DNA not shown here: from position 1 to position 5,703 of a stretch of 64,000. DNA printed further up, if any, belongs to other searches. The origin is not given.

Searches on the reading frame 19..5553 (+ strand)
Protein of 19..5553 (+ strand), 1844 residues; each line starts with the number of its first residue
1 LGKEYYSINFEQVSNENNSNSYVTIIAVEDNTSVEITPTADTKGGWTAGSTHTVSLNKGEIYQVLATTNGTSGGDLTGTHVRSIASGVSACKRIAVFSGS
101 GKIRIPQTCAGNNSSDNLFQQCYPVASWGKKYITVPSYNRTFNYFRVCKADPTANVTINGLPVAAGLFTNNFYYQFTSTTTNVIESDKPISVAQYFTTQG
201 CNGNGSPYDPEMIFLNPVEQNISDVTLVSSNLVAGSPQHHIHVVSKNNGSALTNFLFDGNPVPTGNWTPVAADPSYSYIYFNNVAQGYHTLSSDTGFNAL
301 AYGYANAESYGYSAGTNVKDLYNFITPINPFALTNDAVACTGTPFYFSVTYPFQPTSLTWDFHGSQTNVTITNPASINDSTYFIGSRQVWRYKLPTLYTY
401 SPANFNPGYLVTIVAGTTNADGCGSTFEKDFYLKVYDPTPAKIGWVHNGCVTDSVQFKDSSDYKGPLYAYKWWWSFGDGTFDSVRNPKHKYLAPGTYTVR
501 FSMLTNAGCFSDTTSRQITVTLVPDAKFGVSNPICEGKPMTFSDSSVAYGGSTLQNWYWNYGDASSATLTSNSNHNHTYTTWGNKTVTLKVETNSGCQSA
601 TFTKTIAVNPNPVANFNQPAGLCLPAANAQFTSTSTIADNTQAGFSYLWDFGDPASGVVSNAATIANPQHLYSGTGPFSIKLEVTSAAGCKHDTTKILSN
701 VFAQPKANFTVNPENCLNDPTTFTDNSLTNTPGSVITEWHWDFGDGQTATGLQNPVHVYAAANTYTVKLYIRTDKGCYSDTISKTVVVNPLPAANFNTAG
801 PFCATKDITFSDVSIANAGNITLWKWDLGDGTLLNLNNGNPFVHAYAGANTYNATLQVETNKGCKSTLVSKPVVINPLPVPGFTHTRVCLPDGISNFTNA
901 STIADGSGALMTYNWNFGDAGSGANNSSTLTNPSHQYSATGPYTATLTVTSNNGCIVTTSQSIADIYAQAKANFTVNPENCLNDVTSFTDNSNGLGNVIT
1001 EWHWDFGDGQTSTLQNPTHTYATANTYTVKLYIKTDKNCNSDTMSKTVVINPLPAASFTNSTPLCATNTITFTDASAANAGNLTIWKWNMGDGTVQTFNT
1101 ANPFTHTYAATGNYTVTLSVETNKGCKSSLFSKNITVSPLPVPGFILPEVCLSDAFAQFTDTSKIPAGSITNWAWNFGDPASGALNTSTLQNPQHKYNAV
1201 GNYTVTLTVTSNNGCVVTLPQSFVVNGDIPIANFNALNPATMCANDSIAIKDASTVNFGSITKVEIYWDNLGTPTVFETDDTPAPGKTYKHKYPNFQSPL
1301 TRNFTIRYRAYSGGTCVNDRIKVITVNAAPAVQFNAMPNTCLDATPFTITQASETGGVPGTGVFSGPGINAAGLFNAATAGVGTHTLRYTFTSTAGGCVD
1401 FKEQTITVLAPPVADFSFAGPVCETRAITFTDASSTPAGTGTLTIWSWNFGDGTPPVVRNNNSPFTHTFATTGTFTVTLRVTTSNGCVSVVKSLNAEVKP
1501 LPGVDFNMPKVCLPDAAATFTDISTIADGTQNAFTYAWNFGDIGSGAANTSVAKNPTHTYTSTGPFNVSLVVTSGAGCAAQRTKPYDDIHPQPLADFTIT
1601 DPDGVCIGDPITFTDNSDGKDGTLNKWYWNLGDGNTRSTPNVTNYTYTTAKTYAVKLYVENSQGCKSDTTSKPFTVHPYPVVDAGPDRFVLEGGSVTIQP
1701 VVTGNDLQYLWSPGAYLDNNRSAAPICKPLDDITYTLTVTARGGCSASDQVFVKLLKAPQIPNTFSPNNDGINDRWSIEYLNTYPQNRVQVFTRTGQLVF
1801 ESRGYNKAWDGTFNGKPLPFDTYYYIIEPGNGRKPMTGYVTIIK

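Call 29: search_protein_families(library=pfam, proteins=[window:19-5553:+], max_evalue=0.001)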
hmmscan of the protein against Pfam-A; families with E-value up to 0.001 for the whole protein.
window:19-5553:+ (1844 aa): 5 families
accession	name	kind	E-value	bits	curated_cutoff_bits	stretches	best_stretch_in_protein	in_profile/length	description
PF18911.6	PKD_4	-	3.7e-159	517.7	27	12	1410-1495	2-82/85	PKD domain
PF00801.26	PKD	-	1.5e-93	307.3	23.5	12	1060-1126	6-71/80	PKD domain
PF17517.7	IgGFc_binding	-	1.1e-59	202.6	25.6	1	1-303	11-297/297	IgGFc binding protein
PF13585.12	CHU_C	-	1e-23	83.7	27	1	1760-1842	2-86/86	CHU_C Type IX secretion signal domain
PF22352.2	K319L-like_PKD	-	9.5e-07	29.2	27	0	1161-1214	18-73/84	K319L-like, PKD domain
